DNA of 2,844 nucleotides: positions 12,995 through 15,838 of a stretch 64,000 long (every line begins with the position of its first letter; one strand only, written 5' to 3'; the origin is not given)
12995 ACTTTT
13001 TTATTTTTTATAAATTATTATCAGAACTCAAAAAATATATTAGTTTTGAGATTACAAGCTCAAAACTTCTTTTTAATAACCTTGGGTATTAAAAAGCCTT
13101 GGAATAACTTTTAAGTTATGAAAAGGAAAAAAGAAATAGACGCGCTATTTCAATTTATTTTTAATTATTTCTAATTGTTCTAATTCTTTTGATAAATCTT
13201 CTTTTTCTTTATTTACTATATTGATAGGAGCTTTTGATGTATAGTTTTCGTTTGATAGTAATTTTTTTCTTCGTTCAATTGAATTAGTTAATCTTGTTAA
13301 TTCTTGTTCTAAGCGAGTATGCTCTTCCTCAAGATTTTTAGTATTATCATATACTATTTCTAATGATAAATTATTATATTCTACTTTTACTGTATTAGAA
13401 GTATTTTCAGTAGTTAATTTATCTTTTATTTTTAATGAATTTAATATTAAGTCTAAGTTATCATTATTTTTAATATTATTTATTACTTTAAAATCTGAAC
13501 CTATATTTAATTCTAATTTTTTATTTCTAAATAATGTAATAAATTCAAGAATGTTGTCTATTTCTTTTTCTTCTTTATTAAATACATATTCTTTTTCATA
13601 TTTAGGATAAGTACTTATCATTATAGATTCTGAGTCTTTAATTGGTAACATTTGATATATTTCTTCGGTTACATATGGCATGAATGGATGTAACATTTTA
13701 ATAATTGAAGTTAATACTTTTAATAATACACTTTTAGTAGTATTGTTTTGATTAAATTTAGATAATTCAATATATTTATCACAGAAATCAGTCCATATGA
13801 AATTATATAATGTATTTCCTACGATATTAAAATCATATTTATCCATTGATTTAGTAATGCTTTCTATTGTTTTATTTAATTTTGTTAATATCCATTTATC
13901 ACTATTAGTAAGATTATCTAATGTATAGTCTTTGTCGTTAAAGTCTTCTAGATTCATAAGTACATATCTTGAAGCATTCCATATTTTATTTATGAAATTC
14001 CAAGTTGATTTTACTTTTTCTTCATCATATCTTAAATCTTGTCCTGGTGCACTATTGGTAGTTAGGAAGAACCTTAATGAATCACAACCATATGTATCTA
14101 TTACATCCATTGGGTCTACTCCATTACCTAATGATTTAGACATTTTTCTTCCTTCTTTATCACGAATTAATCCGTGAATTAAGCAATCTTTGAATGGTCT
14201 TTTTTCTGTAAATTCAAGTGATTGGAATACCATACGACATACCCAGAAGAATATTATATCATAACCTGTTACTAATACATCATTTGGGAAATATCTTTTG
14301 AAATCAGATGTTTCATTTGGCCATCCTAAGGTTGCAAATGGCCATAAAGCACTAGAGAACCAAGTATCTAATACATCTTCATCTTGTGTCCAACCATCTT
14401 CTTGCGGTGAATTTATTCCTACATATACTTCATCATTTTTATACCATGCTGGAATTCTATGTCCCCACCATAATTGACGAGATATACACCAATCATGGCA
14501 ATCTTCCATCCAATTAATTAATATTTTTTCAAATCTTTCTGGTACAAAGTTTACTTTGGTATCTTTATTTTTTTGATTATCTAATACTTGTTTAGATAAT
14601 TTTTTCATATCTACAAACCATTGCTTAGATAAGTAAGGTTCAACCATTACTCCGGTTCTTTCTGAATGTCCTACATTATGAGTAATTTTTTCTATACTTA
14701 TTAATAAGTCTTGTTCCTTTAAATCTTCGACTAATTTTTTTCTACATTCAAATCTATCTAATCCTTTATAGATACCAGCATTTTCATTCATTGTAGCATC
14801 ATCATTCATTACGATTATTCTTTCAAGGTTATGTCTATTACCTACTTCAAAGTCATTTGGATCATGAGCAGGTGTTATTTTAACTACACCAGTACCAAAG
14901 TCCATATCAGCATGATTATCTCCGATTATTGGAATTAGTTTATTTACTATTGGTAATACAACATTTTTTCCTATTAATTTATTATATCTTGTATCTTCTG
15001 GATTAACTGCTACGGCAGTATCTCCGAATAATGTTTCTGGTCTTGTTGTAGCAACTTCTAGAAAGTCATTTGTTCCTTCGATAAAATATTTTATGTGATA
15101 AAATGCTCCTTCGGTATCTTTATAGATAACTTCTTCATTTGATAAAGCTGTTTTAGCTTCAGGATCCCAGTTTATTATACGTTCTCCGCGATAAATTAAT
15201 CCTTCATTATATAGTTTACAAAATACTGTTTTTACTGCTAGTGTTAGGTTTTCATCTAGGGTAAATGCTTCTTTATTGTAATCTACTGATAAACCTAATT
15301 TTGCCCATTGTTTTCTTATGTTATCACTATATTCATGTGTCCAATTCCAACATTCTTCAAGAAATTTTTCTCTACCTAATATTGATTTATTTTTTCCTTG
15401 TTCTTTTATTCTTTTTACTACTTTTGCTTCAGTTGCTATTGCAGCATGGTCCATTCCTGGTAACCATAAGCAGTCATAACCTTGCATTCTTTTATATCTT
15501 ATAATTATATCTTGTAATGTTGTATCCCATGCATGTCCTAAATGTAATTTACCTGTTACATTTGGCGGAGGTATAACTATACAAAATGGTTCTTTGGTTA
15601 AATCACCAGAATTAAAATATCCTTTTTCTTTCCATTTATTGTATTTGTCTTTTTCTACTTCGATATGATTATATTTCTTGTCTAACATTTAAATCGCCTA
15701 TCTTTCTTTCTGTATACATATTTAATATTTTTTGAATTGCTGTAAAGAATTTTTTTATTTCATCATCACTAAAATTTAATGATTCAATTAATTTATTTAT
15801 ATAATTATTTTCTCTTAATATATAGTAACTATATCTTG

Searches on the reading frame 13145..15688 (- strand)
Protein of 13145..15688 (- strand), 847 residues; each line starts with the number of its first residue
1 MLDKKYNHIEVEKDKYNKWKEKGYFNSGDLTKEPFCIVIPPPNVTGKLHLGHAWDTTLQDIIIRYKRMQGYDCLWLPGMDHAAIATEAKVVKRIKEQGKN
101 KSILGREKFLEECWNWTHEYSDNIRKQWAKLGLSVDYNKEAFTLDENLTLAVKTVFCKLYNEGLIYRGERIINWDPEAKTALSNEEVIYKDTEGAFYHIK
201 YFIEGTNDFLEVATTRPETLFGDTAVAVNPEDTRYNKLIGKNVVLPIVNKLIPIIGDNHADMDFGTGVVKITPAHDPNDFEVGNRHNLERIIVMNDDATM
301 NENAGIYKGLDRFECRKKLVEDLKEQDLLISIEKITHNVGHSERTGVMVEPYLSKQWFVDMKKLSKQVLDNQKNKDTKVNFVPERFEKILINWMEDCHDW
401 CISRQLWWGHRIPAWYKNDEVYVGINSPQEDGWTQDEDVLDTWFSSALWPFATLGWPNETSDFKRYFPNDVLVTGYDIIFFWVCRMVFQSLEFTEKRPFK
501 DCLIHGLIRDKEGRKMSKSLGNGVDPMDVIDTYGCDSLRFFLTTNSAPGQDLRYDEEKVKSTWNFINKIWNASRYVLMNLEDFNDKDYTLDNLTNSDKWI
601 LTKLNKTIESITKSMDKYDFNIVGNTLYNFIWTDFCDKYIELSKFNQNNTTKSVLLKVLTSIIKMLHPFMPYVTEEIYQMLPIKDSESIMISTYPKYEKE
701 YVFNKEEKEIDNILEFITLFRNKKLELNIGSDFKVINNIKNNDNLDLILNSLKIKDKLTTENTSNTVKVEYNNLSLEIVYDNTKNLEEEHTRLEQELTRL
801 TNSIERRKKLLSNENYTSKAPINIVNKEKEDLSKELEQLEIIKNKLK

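Call 37: find_homologous_proteins(query=window:13145-15688:-, max_evalue=1e-100)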
Query window:13145-15688:- (847 aa): 8000 proteins with E <= 1e-100 among 8000 candidates; the best 120 are listed.
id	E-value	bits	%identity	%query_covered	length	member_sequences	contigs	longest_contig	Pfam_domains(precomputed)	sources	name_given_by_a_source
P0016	0.0e+0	1962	100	100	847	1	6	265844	PF09334.18,PF01406.26,PF08264.20,PF13603.13,PF00133.29,PF10458.15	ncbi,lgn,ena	-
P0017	0.0e+0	1956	100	100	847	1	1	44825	PF09334.18,PF01406.26,PF08264.20,PF13603.13,PF00133.29,PF10458.15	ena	-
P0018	0.0e+0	1955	100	100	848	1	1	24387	PF09334.18,PF01406.26,PF08264.20,PF13603.13,PF00133.29,PF10458.15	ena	-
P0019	0.0e+0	1955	100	100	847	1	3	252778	PF09334.18,PF01406.26,PF08264.20,PF13603.13,PF00133.29,PF10458.15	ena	-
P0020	0.0e+0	1954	100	100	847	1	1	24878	PF09334.18,PF01406.26,PF08264.20,PF13603.13,PF00133.29,PF10458.15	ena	-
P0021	0.0e+0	1953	99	100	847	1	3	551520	PF09334.18,PF01406.26,PF08264.20,PF13603.13,PF00133.29,PF10458.15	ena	-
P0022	0.0e+0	1953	100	100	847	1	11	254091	PF09334.18,PF01406.26,PF08264.20,PF13603.13,PF00133.29,PF10458.15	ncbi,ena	-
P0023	0.0e+0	1953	100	100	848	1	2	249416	PF09334.18,PF01406.26,PF08264.20,PF13603.13,PF00133.29,PF10458.15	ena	-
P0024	0.0e+0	1952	100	100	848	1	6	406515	PF09334.18,PF01406.26,PF08264.20,PF13603.13,PF00133.29,PF10458.15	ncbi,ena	-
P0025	0.0e+0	1952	100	100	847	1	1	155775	PF09334.18,PF01406.26,PF08264.20,PF13603.13,PF00133.29,PF10458.15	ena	-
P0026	0.0e+0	1951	100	100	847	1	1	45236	PF09334.18,PF01406.26,PF08264.20,PF13603.13,PF00133.29,PF10458.15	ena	-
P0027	0.0e+0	1951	100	100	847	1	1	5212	PF09334.18,PF01406.26,PF08264.20,PF13603.13,PF00133.29,PF10458.15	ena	-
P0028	0.0e+0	1951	99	100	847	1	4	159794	PF09334.18,PF01406.26,PF08264.20,PF13603.13,PF00133.29,PF10458.15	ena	-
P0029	0.0e+0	1951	99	100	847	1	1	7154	PF09334.18,PF01406.26,PF08264.20,PF13603.13,PF00133.29,PF10458.15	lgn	-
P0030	0.0e+0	1951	99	100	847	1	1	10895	PF09334.18,PF01406.26,PF08264.20,PF13603.13,PF00133.29,PF10458.15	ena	-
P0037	0.0e+0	1949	99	100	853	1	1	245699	PF09334.18,PF01406.26,PF08264.20,PF13603.13,PF00133.29,PF10458.15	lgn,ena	-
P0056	0.0e+0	1947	99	100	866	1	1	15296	PF09334.18,PF01406.26,PF08264.20,PF13603.13,PF00133.29,PF10458.15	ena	-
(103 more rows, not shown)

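Call 38: find_encoding_contigs(protein=P0037, flank=10000, max_places=2)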
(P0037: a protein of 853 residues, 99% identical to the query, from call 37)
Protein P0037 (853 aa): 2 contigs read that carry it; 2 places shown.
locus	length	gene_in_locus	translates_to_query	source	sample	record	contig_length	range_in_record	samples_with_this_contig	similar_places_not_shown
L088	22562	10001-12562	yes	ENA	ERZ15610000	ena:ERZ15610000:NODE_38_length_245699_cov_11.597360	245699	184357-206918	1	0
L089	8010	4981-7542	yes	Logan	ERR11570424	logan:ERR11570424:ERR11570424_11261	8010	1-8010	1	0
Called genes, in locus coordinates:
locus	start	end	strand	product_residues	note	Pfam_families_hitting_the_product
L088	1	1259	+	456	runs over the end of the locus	PF01336:tRNA_anti-codon, PF00152:tRNA-synt_2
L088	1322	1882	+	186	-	-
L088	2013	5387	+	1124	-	PF01855:POR_N, PF17147:PFOR_II, PF01558:POR, PF13237:Fer4_10 (weak), PF12838:Fer4_7, PF13187:Fer4_9, PF13484:Fer4_16, PF02775:TPP_enzyme_C, +4 more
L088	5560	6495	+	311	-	PF00696:AA_kinase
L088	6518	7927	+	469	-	-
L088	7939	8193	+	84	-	-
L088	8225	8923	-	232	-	-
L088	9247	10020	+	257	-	PF01966:HD (faint)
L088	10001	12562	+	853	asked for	PF00133:tRNA-synt_1, PF01406:tRNA-synt_1e (faint), PF09334:tRNA-synt_1g, PF13603:tRNA-synt_1_2 (weak), PF09334:tRNA-synt_1g, PF00133:tRNA-synt_1, PF08264:Anticodon_1, PF10458:Val_tRNA-synt_C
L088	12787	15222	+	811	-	PF00133:tRNA-synt_1, PF01406:tRNA-synt_1e (faint), PF09334:tRNA-synt_1g, PF13603:tRNA-synt_1_2, PF08264:Anticodon_1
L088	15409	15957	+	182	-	PF04011:LemA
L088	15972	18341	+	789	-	PF09972:DUF2207, PF20990:DUF2207_C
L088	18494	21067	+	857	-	PF02739:5_3_exonuc_N, PF01367:5_3_exonuc, PF22619:DNA_polI_exo1, PF00476:DNA_pol_A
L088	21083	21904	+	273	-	PF01149:Fapy_DNA_glyco, PF06831:H2TH, PF06827:zf-FPG_IleRS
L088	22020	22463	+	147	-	-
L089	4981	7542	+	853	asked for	PF00133:tRNA-synt_1, PF01406:tRNA-synt_1e (faint), PF09334:tRNA-synt_1g, PF13603:tRNA-synt_1_2 (weak), PF09334:tRNA-synt_1g, PF00133:tRNA-synt_1, PF08264:Anticodon_1, PF10458:Val_tRNA-synt_C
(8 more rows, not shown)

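Call 39: find_encoding_contigs(protein=P0056, flank=10000, max_places=2)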
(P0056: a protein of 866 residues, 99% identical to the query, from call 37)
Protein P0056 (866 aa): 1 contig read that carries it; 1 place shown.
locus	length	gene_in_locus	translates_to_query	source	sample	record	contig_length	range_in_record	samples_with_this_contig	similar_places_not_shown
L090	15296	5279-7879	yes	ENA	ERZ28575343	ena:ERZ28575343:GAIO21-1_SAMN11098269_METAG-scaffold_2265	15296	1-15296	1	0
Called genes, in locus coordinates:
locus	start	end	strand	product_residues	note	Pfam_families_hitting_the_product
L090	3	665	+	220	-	?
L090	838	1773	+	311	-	PF00696:AA_kinase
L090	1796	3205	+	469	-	-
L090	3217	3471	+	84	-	-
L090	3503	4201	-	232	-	-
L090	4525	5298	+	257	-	PF01966:HD (faint)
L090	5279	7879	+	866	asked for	PF00133:tRNA-synt_1, PF01406:tRNA-synt_1e (faint), PF09334:tRNA-synt_1g, PF13603:tRNA-synt_1_2 (weak), PF09334:tRNA-synt_1g, PF00133:tRNA-synt_1, PF08264:Anticodon_1, PF10458:Val_tRNA-synt_C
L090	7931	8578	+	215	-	PF02739:5_3_exonuc_N, PF01367:5_3_exonuc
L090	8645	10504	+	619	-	PF22619:DNA_polI_exo1, PF00476:DNA_pol_A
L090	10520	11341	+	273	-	PF01149:Fapy_DNA_glyco, PF06831:H2TH, PF06827:zf-FPG_IleRS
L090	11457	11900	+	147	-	-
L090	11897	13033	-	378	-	PF05636:HIGH_NTase1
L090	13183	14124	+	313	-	PF00535:Glycos_transf_2, PF10111:Glyco_tranf_2_2, PF13641:Glyco_tranf_2_3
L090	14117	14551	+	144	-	PF04138:GtrA_DPMS_TM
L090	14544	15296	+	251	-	?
